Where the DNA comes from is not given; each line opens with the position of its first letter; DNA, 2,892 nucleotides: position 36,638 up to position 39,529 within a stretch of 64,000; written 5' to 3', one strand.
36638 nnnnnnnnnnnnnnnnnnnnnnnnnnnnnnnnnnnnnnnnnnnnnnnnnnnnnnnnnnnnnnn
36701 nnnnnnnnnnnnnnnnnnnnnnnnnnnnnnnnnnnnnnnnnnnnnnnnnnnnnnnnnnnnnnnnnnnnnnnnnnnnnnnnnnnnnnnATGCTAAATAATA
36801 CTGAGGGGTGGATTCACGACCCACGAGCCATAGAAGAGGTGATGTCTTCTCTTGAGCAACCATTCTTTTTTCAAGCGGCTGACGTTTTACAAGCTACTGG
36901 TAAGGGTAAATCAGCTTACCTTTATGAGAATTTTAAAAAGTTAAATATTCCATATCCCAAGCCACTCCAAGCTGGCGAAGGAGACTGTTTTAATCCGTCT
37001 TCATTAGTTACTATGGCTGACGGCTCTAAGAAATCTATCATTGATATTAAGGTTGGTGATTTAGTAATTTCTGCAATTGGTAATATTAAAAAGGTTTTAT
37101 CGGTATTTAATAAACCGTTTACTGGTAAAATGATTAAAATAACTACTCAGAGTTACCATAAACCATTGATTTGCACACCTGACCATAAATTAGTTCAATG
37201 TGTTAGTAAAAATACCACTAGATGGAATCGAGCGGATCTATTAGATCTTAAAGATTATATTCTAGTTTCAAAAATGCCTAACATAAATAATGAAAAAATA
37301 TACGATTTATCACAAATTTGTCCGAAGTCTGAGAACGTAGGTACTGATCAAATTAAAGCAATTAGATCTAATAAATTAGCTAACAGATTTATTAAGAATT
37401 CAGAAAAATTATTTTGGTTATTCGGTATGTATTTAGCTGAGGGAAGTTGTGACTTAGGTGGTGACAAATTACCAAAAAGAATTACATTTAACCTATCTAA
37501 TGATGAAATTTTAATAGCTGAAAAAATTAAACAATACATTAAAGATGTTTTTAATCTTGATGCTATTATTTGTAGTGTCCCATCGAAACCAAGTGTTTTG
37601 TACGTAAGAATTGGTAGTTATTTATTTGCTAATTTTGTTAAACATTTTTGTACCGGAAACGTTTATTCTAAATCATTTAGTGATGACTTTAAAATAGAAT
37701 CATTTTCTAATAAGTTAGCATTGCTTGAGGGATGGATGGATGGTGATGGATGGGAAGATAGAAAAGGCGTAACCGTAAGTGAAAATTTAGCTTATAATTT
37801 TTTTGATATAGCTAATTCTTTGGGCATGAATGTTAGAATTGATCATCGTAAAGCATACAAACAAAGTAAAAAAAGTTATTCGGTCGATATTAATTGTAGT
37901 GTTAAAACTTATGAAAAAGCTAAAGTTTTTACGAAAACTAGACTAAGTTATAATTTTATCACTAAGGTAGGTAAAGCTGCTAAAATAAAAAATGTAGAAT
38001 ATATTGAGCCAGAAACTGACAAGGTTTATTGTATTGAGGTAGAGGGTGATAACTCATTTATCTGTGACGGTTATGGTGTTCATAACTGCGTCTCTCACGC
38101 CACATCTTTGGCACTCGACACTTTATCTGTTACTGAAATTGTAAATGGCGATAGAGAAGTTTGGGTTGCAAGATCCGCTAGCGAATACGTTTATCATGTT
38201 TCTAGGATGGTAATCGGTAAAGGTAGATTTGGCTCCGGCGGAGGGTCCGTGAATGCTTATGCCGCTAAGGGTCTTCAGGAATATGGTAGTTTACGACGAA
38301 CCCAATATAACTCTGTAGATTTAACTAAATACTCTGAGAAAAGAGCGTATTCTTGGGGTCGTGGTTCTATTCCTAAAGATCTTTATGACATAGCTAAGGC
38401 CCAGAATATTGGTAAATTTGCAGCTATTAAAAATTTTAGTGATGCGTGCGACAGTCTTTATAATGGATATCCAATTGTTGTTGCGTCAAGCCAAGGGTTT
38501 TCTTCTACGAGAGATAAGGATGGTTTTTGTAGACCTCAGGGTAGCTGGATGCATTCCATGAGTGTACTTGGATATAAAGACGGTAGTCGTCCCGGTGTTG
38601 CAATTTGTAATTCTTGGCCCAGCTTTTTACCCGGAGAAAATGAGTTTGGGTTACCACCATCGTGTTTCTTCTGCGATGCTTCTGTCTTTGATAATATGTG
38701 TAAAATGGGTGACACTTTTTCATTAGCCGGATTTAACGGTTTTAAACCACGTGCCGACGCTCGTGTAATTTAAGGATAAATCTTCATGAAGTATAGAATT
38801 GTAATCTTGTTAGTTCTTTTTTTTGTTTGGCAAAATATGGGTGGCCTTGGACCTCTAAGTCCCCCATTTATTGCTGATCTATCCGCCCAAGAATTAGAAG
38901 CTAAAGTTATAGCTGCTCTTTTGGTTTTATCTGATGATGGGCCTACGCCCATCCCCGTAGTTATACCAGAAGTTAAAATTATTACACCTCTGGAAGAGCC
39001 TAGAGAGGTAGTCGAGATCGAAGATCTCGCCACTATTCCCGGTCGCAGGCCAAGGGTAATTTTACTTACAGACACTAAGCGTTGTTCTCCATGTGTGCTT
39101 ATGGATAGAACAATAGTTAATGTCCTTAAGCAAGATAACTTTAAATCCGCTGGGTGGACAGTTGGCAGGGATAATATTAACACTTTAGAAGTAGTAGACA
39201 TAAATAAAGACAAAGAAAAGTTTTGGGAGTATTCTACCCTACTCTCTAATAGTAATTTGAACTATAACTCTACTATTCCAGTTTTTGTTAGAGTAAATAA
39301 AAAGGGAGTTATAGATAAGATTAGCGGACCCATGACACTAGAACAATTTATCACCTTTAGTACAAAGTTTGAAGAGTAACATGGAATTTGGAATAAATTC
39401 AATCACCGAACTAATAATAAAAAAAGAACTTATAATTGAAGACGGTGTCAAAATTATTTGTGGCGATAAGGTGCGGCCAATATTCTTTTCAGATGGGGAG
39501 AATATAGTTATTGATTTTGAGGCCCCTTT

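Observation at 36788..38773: Intein inserted exactly at the catalytic cysteine of a papain-like cysteine peptidase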

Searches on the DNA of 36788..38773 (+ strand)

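Call 14: search_dna_similar(query=window:36788-38773:+, collection=phages, mode=distant)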
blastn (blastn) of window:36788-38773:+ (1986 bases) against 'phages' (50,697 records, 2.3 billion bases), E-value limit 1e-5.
No match.

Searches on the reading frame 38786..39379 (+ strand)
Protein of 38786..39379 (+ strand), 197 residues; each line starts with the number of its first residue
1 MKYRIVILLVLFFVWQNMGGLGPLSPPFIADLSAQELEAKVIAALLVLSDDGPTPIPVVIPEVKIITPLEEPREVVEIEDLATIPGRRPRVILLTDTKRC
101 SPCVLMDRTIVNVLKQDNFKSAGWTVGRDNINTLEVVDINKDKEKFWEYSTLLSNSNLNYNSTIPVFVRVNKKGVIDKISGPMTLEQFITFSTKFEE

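Call 17: search_protein_families(library=pfam, proteins=[window:38786-39379:+], max_evalue=0.01)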
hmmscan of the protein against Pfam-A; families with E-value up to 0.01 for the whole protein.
window:38786-39379:+ (197 aa): 1 family
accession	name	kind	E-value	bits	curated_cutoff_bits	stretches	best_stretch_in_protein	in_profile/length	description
PF05768.20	Glrx-like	-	0.00082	20.1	26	1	93-176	3-60/77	Glutaredoxin-like domain (DUF836)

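Call 18: search_protein_families(library=phrogs, proteins=[window:38786-39379:+], max_evalue=0.001)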
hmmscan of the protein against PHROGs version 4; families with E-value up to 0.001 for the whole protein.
window:38786-39379:+ (197 aa): 0 families

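Call 75: search_protein_families(library=ncbifam, proteins=[window:38786-39379:+], max_evalue=0.01)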
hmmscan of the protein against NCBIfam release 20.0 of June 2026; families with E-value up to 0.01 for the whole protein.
window:38786-39379:+ (197 aa): 0 families
